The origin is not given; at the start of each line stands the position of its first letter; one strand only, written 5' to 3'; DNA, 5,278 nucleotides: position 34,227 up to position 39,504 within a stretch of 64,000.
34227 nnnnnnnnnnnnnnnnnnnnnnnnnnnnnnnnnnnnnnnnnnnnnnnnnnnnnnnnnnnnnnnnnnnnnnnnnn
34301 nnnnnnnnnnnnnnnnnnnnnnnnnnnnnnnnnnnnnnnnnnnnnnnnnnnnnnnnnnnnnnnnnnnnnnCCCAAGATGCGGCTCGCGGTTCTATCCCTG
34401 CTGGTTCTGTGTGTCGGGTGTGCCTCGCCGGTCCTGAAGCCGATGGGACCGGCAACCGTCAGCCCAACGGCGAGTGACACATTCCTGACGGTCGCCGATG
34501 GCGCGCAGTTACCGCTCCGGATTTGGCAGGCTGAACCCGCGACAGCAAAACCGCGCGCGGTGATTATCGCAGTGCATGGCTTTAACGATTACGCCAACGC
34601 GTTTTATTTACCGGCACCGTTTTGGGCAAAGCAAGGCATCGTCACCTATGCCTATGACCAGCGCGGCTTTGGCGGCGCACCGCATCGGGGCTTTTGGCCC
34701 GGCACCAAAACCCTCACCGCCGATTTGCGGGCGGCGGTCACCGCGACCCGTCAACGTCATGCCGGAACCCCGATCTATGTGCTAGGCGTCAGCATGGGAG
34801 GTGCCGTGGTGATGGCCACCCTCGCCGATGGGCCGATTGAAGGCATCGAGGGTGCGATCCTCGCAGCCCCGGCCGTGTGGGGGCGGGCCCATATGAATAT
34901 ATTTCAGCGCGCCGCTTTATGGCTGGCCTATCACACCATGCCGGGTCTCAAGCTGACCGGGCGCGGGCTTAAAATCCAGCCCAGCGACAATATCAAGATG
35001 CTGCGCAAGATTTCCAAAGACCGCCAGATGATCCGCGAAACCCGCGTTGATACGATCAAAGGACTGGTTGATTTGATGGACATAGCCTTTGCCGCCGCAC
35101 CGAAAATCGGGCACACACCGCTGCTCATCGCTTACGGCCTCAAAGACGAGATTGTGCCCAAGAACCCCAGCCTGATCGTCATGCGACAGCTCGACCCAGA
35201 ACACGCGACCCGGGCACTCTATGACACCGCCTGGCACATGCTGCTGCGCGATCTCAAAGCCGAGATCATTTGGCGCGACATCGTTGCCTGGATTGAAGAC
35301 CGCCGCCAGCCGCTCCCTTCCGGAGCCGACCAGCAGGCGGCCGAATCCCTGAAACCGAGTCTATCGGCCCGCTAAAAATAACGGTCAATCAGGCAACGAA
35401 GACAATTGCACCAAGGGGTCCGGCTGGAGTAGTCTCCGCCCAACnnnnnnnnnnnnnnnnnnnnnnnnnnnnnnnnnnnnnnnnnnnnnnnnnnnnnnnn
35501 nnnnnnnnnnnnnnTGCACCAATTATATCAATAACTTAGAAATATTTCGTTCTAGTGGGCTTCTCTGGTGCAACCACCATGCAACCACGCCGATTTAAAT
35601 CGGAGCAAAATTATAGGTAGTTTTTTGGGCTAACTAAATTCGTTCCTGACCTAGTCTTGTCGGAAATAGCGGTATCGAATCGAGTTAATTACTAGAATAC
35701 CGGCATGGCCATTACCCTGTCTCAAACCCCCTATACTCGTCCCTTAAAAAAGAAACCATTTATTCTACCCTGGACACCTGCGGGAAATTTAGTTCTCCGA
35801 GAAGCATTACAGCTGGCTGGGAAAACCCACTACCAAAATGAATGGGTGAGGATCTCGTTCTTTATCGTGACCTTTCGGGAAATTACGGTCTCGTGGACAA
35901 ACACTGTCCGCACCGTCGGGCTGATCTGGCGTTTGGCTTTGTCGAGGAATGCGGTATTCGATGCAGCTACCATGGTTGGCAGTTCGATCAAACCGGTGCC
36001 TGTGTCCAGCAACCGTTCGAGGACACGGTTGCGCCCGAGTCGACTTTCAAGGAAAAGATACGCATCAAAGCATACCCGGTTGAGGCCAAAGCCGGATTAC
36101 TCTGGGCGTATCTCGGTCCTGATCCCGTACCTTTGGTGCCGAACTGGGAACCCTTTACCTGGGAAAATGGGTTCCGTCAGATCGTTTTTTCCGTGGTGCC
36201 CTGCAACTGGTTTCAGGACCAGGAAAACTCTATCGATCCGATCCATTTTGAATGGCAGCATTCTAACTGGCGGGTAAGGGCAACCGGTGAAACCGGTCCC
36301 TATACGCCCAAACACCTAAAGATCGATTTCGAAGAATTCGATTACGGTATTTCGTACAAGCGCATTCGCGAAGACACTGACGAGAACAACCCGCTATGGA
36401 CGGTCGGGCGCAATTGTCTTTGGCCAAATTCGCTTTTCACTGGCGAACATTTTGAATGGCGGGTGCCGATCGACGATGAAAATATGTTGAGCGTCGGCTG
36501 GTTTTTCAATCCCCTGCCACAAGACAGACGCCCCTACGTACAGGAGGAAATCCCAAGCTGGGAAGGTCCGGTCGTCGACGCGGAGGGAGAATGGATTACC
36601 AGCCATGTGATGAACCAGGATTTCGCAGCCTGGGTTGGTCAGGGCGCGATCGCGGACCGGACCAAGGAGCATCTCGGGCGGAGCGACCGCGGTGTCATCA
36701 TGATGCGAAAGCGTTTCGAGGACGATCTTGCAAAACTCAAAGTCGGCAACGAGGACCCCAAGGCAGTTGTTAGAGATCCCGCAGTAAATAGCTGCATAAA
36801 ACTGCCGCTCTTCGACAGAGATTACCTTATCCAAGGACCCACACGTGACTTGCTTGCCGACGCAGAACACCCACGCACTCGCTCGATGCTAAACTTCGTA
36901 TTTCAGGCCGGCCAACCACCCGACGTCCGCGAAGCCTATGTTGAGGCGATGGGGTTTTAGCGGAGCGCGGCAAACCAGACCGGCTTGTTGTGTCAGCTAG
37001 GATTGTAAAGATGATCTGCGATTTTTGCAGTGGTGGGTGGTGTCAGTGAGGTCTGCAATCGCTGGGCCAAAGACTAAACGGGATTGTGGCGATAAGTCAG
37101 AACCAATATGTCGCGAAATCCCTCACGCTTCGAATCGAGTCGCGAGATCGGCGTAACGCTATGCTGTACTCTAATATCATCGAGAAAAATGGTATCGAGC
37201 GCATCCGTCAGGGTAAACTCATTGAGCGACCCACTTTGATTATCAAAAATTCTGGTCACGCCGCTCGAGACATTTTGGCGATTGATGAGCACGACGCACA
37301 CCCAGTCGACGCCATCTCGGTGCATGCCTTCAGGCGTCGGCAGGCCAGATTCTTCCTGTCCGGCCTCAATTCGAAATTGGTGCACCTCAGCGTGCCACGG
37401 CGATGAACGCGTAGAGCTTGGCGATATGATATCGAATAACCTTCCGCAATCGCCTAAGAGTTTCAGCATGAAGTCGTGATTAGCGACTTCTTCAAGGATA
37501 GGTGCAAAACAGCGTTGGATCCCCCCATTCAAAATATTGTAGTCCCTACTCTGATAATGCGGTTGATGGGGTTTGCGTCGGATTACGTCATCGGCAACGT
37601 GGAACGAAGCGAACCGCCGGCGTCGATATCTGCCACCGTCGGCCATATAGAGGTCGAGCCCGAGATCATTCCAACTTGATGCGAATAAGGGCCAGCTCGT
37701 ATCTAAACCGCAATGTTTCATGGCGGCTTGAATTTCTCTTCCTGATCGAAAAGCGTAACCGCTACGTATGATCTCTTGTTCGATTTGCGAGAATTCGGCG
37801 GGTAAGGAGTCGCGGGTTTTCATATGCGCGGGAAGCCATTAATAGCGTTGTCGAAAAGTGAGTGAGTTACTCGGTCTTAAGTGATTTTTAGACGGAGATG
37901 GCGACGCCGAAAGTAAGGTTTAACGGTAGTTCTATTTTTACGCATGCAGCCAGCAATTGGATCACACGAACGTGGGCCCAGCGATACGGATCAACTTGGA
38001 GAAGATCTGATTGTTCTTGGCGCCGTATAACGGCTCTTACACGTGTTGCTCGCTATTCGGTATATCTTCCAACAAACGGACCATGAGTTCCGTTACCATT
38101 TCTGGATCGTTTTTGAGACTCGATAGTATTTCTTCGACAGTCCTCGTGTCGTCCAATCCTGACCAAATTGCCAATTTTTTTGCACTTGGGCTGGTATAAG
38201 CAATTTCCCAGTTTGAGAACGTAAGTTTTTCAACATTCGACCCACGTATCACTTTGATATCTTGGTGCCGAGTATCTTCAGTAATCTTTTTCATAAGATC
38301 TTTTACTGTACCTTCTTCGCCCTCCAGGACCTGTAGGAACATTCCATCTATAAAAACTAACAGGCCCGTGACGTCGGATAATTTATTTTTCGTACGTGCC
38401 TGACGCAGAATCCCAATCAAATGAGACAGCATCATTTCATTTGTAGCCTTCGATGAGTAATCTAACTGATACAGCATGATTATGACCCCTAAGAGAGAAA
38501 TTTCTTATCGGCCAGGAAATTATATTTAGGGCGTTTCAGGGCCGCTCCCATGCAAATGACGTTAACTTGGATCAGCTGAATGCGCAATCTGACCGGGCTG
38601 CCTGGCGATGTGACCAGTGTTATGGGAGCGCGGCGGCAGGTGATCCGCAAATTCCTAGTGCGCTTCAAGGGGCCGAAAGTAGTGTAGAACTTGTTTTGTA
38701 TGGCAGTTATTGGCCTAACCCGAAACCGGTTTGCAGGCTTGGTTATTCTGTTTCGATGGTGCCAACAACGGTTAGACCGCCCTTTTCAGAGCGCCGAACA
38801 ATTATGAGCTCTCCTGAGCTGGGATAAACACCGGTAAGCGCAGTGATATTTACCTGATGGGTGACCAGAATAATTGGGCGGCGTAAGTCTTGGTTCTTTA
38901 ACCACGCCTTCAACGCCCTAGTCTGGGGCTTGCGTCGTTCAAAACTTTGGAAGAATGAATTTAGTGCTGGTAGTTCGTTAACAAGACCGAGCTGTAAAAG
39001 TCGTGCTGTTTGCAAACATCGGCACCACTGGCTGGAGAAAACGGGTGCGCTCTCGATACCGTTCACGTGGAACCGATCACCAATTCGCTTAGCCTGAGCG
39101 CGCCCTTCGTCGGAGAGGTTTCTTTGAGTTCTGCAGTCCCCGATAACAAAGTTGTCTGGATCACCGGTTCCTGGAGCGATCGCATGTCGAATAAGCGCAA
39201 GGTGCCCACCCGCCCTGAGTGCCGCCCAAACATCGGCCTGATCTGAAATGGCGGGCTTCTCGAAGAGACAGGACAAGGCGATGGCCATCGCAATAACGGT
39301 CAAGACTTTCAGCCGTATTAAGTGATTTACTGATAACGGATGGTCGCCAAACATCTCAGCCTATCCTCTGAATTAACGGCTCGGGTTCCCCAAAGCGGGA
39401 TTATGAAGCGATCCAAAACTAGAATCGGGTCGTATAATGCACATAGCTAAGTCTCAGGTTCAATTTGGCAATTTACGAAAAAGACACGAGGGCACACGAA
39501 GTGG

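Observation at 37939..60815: Eleven strict copies of nGATCn-N16-CGTA mark a clustered RpoE-ChrR-type ECF sigma regulon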

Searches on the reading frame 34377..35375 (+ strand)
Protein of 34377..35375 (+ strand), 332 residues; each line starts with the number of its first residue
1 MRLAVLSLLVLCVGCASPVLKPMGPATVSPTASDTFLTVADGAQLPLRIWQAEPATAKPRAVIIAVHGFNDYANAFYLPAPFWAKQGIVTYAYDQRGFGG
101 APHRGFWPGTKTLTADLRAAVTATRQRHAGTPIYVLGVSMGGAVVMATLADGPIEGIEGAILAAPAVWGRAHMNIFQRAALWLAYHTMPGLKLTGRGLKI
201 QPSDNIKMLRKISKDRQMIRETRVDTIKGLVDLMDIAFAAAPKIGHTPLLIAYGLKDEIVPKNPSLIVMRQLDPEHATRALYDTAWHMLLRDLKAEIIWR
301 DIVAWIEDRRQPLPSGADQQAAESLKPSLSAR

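Call 33: search_protein_families(library=pfam, proteins=[window:34377-35375:+], max_evalue=0.00001)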
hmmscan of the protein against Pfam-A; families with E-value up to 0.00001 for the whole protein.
window:34377-35375:+ (332 aa): 3 families
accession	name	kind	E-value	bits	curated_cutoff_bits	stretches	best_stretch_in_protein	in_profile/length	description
PF12146.15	Hydrolase_4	-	2.5e-54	184.5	27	1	58-293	2-238/239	Serine aminopeptidase, S33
PF00561.26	Abhydrolase_1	-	1.5e-12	48.2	25.8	1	62-165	2-102/245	alpha/beta hydrolase fold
PF12697.13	Abhydrolase_6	-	1.2e-09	39.7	26.3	1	63-235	1-152/217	Alpha/beta hydrolase family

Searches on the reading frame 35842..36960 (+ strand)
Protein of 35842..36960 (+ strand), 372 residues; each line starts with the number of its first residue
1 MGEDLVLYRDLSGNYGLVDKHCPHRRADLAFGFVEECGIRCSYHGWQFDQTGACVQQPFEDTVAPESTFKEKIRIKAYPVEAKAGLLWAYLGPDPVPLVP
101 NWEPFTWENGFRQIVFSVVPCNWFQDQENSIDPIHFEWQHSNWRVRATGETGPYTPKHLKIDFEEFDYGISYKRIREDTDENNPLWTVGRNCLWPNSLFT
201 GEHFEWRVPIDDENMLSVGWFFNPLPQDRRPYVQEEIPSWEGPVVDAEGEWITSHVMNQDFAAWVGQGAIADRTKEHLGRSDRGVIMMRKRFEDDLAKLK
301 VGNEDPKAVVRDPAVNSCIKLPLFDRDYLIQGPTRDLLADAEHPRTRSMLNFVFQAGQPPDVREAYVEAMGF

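Call 33: search_protein_families(library=pfam, proteins=[window:35842-36960:+], max_evalue=0.00001)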
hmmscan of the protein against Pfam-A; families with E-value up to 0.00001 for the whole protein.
window:35842-36960:+ (372 aa): 2 families
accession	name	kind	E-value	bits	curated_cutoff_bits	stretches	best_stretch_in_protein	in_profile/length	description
PF00355.32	Rieske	-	1.8e-15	57.1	20.3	1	1-63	22-84/88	Rieske [2Fe-2S] domain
PF19301.5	LigXa_C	-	5.1e-11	42.7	27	1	256-303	206-253/304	LigXa C-terminal domain like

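Call 55: search_protein_families(library=ncbifam, proteins=[window:35842-36960:+], max_evalue=0.00001)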
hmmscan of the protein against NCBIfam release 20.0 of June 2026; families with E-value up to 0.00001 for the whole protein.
window:35842-36960:+ (372 aa): 1 family
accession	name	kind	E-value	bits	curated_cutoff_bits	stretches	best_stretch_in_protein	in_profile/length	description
NF052579.1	BetMthstMoxSdmAMthl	equivalog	6.6e-19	68.1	600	1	3-92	40-127/351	4beta-methylsterol monooxygenase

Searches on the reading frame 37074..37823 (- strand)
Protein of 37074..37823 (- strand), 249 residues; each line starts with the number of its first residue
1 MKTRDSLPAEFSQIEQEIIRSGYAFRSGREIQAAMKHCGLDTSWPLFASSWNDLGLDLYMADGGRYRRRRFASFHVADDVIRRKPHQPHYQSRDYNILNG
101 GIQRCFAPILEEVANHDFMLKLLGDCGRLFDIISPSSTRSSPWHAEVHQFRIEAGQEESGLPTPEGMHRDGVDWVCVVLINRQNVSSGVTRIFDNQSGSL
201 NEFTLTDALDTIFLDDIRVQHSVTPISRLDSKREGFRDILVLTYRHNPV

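Call 7: search_protein_families(library=pfam, proteins=[window:37074-37823:-], max_evalue=0.01)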
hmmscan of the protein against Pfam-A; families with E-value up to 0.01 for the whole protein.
window:37074-37823:- (249 aa): 1 family
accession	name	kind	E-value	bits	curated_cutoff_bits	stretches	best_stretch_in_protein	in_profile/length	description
PF10014.15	2OG-Fe_Oxy_2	-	1.4e-65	221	23.1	1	49-243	2-192/192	2OG-Fe dioxygenase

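Call 12: find_encoding_contigs(protein=window:37074-37823:-, flank=10000, max_places=6)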
Protein window:37074-37823:- (249 aa): 12 contigs read that carry it; 6 places shown.
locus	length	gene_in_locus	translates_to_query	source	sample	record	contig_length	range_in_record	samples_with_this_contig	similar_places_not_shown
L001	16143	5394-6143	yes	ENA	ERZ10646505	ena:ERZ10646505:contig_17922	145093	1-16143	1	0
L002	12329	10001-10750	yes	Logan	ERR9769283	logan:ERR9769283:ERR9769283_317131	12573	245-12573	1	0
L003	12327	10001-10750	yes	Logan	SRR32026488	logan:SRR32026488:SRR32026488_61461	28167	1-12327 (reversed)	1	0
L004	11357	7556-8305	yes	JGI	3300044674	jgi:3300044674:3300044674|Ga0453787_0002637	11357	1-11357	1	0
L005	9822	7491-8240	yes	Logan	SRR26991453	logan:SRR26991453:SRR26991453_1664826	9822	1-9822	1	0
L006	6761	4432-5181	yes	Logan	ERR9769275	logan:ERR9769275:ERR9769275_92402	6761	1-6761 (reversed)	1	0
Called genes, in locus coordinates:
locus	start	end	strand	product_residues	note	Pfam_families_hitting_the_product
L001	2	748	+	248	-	?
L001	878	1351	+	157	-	PF00378:ECH_1, PF16113:ECH_2 (weak)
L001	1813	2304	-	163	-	PF03073:TspO_MBR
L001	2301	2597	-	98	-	PF08238:Sel1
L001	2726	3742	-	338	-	PF01266:DAO (faint), PF13450:NAD_binding_8, PF01593:Amino_oxidase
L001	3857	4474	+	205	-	PF00300:His_Phos_1 (weak)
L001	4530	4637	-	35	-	-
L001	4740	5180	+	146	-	PF04940:BLUF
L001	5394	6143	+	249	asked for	PF10014:2OG-Fe_Oxy_2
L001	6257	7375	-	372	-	PF00355:Rieske, PF19301:LigXa_C (weak)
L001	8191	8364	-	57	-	-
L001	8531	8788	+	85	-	PF00239:Resolvase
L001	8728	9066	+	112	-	PF00239:Resolvase, PF02796:HTH_7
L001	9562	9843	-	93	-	-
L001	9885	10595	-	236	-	-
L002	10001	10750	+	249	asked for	PF10014:2OG-Fe_Oxy_2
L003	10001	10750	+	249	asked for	PF10014:2OG-Fe_Oxy_2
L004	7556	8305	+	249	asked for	PF10014:2OG-Fe_Oxy_2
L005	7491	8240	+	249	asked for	PF10014:2OG-Fe_Oxy_2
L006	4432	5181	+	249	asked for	PF10014:2OG-Fe_Oxy_2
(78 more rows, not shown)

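Call 16: search_protein_families(library=ncbifam, proteins=[window:37074-37823:-], max_evalue=0.01)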
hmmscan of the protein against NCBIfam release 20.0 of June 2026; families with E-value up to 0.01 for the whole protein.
window:37074-37823:- (249 aa): 1 family
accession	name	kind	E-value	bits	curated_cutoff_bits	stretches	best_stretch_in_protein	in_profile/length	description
NF042428.1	Il_dioxgen_HilB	equivalog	7.9e-08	31.8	350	1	30-227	25-218/223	3(1)-hydroxy-L-isoleucine 4-dioxygenase HilB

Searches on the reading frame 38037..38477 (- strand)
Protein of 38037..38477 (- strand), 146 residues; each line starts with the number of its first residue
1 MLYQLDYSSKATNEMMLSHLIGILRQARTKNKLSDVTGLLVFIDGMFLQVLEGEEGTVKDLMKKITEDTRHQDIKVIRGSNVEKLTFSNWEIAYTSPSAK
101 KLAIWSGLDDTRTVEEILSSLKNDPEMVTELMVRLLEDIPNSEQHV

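Call 7: search_protein_families(library=pfam, proteins=[window:38037-38477:-], max_evalue=0.01)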
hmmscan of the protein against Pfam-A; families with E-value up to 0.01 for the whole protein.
window:38037-38477:- (146 aa): 2 families
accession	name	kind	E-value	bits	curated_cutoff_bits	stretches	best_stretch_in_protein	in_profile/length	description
PF04940.18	BLUF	-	3.7e-26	91.5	25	1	2-92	1-91/92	Sensors of blue-light using FAD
PF24787.1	TEX47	-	0.00058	20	25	1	22-119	27-130/192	Testis-expressed protein 47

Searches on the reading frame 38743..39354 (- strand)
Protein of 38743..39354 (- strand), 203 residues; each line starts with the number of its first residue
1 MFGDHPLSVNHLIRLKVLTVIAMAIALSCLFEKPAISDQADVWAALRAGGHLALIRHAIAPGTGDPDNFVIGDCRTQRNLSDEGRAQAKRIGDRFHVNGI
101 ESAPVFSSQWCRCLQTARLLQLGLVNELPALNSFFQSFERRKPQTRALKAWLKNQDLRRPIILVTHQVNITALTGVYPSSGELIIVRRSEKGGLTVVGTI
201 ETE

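Call 7: search_protein_families(library=pfam, proteins=[window:38743-39354:-], max_evalue=0.01)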
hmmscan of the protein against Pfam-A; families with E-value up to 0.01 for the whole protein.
window:38743-39354:- (203 aa): 1 family
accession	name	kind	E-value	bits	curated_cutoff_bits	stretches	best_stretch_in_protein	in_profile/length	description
PF00300.27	His_Phos_1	-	1.5e-07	31.7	21.7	1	75-123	20-66/194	Histidine phosphatase superfamily (branch 1)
